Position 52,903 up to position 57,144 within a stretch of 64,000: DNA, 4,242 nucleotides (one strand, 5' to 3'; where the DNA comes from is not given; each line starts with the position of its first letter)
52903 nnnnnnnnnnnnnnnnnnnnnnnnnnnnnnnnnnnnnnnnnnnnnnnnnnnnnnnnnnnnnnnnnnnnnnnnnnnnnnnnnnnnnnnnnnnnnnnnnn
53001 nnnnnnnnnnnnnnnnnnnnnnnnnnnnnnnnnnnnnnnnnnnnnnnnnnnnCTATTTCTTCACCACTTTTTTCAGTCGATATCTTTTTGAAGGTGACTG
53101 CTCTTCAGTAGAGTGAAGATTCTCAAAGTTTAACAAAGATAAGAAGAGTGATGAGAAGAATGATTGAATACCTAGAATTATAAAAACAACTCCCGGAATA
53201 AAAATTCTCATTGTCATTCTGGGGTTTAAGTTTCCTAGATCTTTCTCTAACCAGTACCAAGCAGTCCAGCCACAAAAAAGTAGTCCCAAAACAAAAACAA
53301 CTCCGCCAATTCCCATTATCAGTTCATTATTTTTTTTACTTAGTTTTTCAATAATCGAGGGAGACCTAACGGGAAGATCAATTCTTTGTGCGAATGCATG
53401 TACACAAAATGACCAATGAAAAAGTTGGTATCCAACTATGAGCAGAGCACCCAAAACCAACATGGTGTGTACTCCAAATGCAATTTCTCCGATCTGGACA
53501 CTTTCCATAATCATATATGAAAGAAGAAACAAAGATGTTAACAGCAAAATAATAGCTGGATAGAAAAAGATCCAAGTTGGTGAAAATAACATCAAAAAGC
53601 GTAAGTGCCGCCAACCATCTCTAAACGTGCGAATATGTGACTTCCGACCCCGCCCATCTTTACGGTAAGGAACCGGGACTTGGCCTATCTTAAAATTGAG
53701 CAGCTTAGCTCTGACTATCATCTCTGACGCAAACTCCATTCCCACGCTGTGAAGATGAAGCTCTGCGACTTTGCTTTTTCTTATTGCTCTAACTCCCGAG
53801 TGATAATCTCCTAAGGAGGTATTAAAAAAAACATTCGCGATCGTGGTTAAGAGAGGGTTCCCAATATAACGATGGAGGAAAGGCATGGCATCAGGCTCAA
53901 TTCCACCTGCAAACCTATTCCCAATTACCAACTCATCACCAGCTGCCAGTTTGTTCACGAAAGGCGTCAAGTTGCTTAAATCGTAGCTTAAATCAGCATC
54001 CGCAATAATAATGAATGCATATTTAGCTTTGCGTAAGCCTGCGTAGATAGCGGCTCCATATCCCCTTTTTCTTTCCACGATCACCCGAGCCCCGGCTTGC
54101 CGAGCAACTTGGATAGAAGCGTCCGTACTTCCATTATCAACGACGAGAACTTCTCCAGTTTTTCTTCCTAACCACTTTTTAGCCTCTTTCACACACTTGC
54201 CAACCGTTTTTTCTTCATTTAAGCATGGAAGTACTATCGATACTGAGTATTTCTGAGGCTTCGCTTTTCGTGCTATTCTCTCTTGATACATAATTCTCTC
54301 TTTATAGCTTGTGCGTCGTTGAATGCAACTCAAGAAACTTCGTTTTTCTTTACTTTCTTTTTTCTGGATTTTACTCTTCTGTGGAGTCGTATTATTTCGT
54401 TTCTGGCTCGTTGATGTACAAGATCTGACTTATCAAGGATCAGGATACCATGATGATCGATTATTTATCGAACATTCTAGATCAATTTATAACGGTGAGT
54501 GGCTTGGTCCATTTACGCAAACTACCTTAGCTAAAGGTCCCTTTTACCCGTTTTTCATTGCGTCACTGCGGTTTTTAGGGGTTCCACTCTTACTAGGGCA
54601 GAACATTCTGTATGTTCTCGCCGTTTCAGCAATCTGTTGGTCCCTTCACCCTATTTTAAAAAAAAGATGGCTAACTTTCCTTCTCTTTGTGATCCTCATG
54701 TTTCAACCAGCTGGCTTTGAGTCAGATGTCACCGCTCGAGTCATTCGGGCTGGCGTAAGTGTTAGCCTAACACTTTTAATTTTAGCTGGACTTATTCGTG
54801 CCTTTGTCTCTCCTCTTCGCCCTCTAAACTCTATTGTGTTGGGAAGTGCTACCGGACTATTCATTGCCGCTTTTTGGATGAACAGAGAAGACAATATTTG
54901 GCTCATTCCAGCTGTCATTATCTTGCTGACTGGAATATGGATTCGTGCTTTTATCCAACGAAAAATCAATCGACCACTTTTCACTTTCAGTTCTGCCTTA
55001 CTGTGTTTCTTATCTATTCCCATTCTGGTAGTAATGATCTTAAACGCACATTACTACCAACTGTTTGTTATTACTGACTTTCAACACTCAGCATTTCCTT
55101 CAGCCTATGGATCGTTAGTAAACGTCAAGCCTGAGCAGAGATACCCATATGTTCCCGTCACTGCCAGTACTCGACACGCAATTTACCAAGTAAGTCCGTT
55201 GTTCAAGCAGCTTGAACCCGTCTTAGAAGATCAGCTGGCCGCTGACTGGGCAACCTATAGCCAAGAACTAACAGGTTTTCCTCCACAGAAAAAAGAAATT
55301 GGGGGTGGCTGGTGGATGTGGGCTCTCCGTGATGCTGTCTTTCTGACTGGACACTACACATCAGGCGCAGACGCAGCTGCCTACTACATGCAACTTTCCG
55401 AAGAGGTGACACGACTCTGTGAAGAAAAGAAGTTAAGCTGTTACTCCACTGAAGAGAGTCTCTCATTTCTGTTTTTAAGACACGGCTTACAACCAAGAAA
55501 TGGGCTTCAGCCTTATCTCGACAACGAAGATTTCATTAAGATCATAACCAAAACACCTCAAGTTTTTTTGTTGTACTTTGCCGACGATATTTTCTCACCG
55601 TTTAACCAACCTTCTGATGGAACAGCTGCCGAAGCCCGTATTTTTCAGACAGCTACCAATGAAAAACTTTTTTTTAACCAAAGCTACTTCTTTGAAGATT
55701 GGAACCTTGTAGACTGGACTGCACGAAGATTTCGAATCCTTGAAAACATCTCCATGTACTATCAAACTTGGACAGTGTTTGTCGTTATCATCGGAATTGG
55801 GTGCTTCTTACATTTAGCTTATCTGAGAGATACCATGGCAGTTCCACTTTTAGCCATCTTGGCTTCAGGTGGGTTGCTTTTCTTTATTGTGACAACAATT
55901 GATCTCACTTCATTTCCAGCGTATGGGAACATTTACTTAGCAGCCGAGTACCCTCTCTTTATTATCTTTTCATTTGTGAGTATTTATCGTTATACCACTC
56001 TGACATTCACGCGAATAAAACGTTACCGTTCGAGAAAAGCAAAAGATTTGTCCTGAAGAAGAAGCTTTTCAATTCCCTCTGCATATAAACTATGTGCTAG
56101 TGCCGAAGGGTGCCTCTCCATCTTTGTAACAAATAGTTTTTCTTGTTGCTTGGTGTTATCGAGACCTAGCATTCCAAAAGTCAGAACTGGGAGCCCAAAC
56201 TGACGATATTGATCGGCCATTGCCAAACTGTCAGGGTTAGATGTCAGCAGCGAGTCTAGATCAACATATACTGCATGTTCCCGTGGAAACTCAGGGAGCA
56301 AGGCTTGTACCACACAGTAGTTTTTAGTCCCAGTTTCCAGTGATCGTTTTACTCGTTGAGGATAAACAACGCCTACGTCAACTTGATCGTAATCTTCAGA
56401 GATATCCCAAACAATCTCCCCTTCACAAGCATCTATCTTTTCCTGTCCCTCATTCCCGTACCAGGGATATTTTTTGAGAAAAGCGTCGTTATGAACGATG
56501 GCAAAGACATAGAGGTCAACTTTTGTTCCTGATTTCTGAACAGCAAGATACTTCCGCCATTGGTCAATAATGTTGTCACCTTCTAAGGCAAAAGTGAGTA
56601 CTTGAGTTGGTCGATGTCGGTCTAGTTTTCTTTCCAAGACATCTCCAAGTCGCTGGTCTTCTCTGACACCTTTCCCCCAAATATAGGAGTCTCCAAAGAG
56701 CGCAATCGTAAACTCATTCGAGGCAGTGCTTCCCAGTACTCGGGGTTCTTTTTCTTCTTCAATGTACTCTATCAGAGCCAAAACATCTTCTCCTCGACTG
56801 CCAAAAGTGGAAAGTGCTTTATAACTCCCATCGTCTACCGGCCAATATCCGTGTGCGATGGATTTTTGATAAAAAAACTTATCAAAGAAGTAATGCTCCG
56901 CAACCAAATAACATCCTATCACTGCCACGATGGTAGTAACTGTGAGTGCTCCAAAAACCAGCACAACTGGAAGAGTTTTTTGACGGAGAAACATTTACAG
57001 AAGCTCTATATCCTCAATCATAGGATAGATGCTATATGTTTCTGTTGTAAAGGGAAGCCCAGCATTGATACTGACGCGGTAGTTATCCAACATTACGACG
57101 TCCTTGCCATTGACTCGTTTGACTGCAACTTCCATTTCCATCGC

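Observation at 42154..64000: Large glycoconjugate locus with two PglL/WaaL-type Wzy_C paralogs may be a protein O-glycosylation system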

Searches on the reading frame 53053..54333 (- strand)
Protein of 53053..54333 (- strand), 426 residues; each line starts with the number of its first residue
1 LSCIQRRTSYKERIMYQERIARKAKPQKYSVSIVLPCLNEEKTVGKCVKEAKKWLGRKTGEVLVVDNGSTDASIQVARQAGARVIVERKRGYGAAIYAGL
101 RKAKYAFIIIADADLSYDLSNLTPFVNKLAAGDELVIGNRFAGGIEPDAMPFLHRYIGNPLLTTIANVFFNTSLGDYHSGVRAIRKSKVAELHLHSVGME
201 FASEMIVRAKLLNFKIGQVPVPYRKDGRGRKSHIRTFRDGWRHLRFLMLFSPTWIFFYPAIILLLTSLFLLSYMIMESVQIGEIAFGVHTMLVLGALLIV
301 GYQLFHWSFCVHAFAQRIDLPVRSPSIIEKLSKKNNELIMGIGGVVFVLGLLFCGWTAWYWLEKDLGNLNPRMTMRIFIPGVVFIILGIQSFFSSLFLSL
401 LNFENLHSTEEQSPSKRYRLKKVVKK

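Call 4: search_protein_families(library=pfam, proteins=[window:53053-54333:-], max_evalue=0.01)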
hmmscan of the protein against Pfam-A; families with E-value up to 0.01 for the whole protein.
window:53053-54333:- (426 aa): 2 families
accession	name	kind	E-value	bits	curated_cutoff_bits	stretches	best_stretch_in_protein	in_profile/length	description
PF00535.33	Glycos_transf_2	-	2.8e-26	92.9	23.3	1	32-190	1-165/168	Glycosyl transferase family 2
PF13641.12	Glyco_tranf_2_3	-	0.00023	21.7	27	1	31-114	3-96/230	Glycosyltransferase like family 2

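Call 13: search_protein_families(library=ncbifam, proteins=[window:53053-54333:-], max_evalue=0.01)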
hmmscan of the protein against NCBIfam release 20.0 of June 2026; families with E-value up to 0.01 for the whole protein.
window:53053-54333:- (426 aa): 17 families
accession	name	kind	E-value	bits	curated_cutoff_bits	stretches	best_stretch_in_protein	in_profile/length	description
TIGR04182.1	glyco_TIGR04182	equivalog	3.9e-40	138.1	325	1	31-306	2-274/293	S-layer glycoprotein N-glycosyltransferase AglJ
NF041391.1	DPhHxTase_Halo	equivalog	5.1e-26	91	375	1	38-225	4-185/213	dolichyl-phosphate hexose transferase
NF058614.1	PPMAGASynPpgS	equivalog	2.8e-20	72.7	370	1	31-221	2-194/226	polyprenyl-phospho-N-acetylgalactosaminyl synthase PpgS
NF010496.0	PRK13915.1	equivalog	2.2e-17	63.1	262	1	6-117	11-129/307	glucosyl-3-phosphoglycerate synthase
TIGR04283.1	glyco_like_mftF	equivalog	4.9e-14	52.4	182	1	31-120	1-88/221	TIGR04283 family arsenosugar biosynthesis glycosyltransferase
NF007986.1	PRK10714.1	equivalog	2.2e-09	36.8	529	1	30-193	7-174/316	undecaprenyl-phosphate 4-deoxy-4-formamido-L-arabinose transferase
NF047588.1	GlcsyltransPgfSStrep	equivalog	9e-09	35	500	1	31-190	3-165/308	glycosyltransferase PgfS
TIGR03937.1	PgaC_IcaA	equivalog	1.1e-08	34.5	422.3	1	11-130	27-151/407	poly-beta-1,6-N-acetyl-D-glucosamine synthase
TIGR03965.1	mycofact_glyco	equivalog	2.2e-08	33.4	280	1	23-130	68-180/467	mycofactocin biosynthesis glycosyltransferase MftF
NF041865.1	EpsU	equivalog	5.1e-06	25.7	700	1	23-136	33-154/394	exopolysaccharide biosynthesis GT2 family glycosyltransferase EpsU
NF007482.0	PRK10073.1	equivalog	7.1e-06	25.3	423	1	27-115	4-96/334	glycosyltransferase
NF041875.1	EPS_EpsD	equivalog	1.2e-05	24.9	370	1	31-137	1-112/325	exopolysaccharide biosynthesis glycosyltransferase EpsD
TIGR03469.1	HpnB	hypoth_equivalog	6.1e-05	22.2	379.25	1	14-132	29-163/386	hopene-associated glycosyltransferase HpnB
TIGR03111.1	glyc2_xrt_Gpos1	hypoth_equivalog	0.00019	20.4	363.95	1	19-128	38-155/439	TIGR03111 family XrtG-associated glycosyltransferase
NF047683.1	TeichurnBiosyTuaG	equivalog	0.00042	20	400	1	27-122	4-104/252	teichuronic acid biosynthesis protein TuaG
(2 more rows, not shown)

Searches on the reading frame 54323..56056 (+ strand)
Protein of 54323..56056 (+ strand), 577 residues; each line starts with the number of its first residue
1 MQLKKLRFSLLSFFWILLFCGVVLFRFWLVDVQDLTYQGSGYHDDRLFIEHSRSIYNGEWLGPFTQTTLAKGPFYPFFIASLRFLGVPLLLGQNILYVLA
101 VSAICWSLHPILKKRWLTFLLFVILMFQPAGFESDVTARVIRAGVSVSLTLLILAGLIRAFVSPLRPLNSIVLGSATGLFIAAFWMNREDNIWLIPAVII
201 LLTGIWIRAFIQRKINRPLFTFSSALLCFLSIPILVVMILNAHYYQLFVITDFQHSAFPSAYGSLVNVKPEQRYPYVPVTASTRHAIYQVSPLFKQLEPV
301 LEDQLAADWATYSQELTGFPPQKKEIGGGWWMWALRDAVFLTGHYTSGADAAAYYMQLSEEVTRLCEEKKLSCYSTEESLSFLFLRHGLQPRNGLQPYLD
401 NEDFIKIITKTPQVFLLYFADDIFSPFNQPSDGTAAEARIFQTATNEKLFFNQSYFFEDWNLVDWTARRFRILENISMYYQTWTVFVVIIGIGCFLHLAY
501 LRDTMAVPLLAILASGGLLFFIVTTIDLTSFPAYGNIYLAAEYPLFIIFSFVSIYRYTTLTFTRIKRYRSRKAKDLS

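Call 4: search_protein_families(library=pfam, proteins=[window:54323-56056:+], max_evalue=0.01)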
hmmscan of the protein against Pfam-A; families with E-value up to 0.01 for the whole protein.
window:54323-56056:+ (577 aa): 0 families

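Call 13: search_protein_families(library=ncbifam, proteins=[window:54323-56056:+], max_evalue=0.01)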
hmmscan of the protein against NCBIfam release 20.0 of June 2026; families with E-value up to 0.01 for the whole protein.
window:54323-56056:+ (577 aa): 0 families

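Call 29: search_protein_families(library=pfam, proteins=[window:54323-56056:+], max_evalue=10)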
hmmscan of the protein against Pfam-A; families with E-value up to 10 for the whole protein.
window:54323-56056:+ (577 aa): 0 families

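Call 80: find_homologous_proteins(query=window:54323-56056:+, max_evalue=0.001)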
Query window:54323-56056:+ (577 aa): 112 proteins with E <= 0.001 among 8000 candidates.
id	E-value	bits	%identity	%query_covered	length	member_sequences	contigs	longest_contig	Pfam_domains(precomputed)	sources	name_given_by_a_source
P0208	0.0e+0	1288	98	100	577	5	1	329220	-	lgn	-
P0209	3.9e-177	608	51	96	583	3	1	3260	-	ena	-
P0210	2.3e-154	533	46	91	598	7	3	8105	-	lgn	-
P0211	1.3e-141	491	45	93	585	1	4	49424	-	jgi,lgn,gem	-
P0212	4.6e-78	281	39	65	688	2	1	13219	-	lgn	-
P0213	4.3e-77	278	34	93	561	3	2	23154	-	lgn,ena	-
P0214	8.8e-76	274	35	77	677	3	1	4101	-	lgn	-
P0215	8.9e-76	274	35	75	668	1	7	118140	-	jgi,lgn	jgi:hypothetical protein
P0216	7.1e-74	267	34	75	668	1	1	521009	-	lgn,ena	-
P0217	5.6e-73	265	38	64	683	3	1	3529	-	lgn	-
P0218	1.3e-72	263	38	62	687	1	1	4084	-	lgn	-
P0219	4.2e-72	262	38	64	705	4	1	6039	-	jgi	-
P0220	6.7e-72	261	31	91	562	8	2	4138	-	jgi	-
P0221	2.7e-71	259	34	77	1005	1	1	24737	-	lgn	-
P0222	1.6e-70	256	31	97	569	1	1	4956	-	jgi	jgi:hypothetical protein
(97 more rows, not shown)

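Call 91: predict_structure(alignment_id=A7)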
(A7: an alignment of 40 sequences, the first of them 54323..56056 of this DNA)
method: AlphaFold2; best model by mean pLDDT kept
length: 577 residues; sequences in the alignment: 40
mean_pLDDT: 92.9   pTM: 0.92
mean pLDDT of the five models: 92.9, 91.9, 91.5, 91.3, 90.8
residues with pLDDT >= 90: 502; 70-90: 43; 50-70: 27; < 50: 5
segments of 3 or more residues with pLDDT < 50: 1-4
pLDDT, mean of each block of 10 residues (from residue 1): 60 96 98 93 95 98 96 97 98 98 98 97 97 93 94 98 95 98 90 95 97 94 98 98 97 94 96 95 98 98 97 95 96 97 97 98 97 83 53 81 93 92 88 94 96 64 82 94 95 98 96 96 94 89 96 98 95 83
secondary structure, 60 per line:
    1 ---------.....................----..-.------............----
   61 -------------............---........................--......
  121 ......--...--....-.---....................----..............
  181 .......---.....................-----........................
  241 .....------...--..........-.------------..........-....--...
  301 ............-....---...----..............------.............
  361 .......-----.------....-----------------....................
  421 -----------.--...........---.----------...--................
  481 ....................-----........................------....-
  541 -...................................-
elements in order: H10-30 H45-56 H74-85 H89-112 H115-126 H134-137 H143-162 H167-187 H191-211 H217-245 H257-266 H281-290 H292-295 H298-312 H314-317 H328-341 H348-367 H380-383 H401-420 H435-445 H465-500 H506-529 H536-539 H542-576

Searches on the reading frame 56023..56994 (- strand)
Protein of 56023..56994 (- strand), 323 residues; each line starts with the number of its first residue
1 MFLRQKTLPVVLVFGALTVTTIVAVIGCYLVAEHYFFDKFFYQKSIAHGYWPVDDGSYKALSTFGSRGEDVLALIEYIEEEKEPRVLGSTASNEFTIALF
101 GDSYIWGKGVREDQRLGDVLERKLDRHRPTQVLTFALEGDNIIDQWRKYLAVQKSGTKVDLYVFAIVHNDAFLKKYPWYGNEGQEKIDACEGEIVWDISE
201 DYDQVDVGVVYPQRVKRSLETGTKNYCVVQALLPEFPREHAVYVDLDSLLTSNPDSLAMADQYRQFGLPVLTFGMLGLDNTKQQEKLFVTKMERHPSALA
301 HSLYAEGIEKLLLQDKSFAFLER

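Call 5: search_protein_families(library=pfam, proteins=[window:56023-56994:-], max_evalue=0.01)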
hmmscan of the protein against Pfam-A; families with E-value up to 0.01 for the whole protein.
window:56023-56994:- (323 aa): 2 families
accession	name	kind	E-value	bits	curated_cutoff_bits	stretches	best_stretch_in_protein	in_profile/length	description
PF13472.12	Lipase_GDSL_2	-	2.8e-05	25.1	32.9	1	99-177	1-81/178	GDSL-like Lipase/Acylhydrolase family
PF00657.28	Lipase_GDSL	-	3.1e-05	24.6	23.6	1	97-174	1-92/208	GDSL-like Lipase/Acylhydrolase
